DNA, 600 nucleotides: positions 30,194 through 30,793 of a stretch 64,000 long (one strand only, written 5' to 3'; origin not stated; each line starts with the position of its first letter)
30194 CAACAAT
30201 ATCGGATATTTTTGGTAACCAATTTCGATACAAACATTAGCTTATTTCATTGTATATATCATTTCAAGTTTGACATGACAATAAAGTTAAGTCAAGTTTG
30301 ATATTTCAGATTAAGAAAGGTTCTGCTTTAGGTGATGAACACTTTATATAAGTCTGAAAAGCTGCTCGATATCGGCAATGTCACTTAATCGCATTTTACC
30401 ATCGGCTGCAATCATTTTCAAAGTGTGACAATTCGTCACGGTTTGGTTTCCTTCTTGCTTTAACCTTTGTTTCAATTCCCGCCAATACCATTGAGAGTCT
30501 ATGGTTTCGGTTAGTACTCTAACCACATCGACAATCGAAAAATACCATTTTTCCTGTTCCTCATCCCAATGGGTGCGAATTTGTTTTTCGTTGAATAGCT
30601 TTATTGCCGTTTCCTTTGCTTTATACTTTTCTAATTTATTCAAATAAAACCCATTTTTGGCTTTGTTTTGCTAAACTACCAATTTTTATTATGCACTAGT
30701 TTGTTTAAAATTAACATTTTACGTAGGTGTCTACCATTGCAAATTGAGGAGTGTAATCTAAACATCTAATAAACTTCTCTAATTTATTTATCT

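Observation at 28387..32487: Conserved 38-bp composite motif links the caspase-PP2C operon and the giant adhesin operon, next to a membrane AraC regulator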

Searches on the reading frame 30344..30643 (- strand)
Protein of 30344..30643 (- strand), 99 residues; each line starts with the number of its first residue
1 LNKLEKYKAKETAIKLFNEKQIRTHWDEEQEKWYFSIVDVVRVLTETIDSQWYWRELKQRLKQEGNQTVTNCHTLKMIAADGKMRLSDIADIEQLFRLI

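Call 4: search_protein_families(library=pfam, proteins=[window:30344-30643:-])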
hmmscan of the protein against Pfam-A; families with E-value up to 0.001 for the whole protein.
window:30344-30643:- (99 aa): 0 families

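Call 50: search_protein_families(library=ncbifam, proteins=[window:30344-30643:-], max_evalue=0.01)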
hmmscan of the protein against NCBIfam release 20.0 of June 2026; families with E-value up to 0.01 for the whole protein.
window:30344-30643:- (99 aa): 0 families

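Call 72: search_protein_families(library=padloc, proteins=[window:30344-30643:-], max_evalue=0.001)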
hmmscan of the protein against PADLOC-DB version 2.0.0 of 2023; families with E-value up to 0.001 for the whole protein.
window:30344-30643:- (99 aa): 2 families
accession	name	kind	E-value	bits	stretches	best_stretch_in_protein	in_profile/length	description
PDLC04920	PDC-S13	-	1.3e-39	134.2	1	10-99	3-92/286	-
PDLC04841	PDC-S04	-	3e-24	84.2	1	11-98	4-94/292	-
